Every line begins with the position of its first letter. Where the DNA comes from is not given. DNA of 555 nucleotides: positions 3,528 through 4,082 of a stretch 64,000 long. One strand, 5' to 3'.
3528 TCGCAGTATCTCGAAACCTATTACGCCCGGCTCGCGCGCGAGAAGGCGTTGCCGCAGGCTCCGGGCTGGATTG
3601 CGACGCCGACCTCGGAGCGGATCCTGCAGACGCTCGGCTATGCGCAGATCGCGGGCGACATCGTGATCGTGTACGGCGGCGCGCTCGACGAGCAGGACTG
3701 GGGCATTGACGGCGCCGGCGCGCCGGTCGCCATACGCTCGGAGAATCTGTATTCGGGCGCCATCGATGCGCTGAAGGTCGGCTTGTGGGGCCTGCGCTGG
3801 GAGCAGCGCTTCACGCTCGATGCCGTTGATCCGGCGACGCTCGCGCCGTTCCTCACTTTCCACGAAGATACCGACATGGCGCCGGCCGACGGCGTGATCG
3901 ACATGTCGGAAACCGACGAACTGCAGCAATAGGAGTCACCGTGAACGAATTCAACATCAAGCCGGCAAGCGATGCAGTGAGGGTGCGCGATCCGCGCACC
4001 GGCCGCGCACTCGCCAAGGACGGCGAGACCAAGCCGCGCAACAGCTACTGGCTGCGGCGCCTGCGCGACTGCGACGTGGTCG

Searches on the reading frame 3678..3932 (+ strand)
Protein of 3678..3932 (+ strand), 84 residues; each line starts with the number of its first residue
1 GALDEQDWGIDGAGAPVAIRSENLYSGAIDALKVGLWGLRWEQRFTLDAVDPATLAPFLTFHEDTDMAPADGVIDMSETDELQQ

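Call 79: search_dna_similar(query=window:3678-3932:+, collection=phages, mode=protein, max_rows=12, max_evalue=0.01)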
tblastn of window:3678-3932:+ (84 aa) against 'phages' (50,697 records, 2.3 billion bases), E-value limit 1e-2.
Records with a match: 14; places in all: 14; records where one place covers at least 80% of the query: 2.
Best place of each record, by identity: <60% 14.
By first word of the organism name: Vibrio 11; Alteromonadaceae 1; Klebsiella 1; Shewanella 1.
By host as written in the record: Vibrio sp. 9; Vibrio splendidus 12B12 2; Alteromonadaceae 1; Klebsiella pneumoniae 1; Shewanella sp. M16 1.
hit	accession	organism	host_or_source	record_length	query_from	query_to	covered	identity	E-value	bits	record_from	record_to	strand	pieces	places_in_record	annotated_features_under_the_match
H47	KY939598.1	Alteromonadaceae phage B23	Alteromonadaceae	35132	3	84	98%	29.4%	1e-5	47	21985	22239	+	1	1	hypothetical protein (x2)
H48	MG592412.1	Vibrio phage 1.028.O._10N.286.45.B6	Vibrio sp.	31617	19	75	68%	41.4%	8e-6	47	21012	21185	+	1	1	tail-completion protein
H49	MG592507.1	Vibrio phage 1.136.O._10N.261.45.E11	Vibrio sp.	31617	19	75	68%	41.4%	8e-6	47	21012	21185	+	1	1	DNA-binding domain protein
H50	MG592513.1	Vibrio phage 1.142.O._10N.261.49.E11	Vibrio sp.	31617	19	75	68%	41.4%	8e-6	47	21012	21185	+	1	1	tail-completion protein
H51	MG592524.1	Vibrio phage 1.156.O._10N.261.45.A6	Vibrio sp.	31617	19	75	68%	41.4%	8e-6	47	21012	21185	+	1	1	tail-completion protein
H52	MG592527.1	Vibrio phage 1.159.O._10N.261.46.F12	Vibrio sp.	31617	19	75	68%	41.4%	8e-6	47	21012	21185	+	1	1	tail-completion protein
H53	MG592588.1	Vibrio phage 1.217.O._10N.261.45.A1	Vibrio sp.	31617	19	75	68%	41.4%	8e-6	47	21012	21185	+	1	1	tail-completion protein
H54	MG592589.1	Vibrio phage 1.219.O._10N.261.45.E2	Vibrio sp.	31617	19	75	68%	41.4%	8e-6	47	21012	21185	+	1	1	tail-completion protein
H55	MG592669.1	Vibrio phage 2.159.A._10N.261.46.F12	Vibrio sp.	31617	19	75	68%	41.4%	8e-6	47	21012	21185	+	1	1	tail-completion protein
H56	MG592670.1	Vibrio phage 2.159.B._10N.261.46.F12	Vibrio sp.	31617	19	75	68%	41.4%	8e-6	47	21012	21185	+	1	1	tail-completion protein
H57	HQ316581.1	Vibrio phage martha 12B12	Vibrio splendidus 12B12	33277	19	75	68%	41.4%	9e-6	47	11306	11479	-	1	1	hypothetical protein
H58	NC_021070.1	Vibrio phage martha 12B12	Vibrio splendidus 12B12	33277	19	75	68%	41.4%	9e-6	47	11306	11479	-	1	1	portal protein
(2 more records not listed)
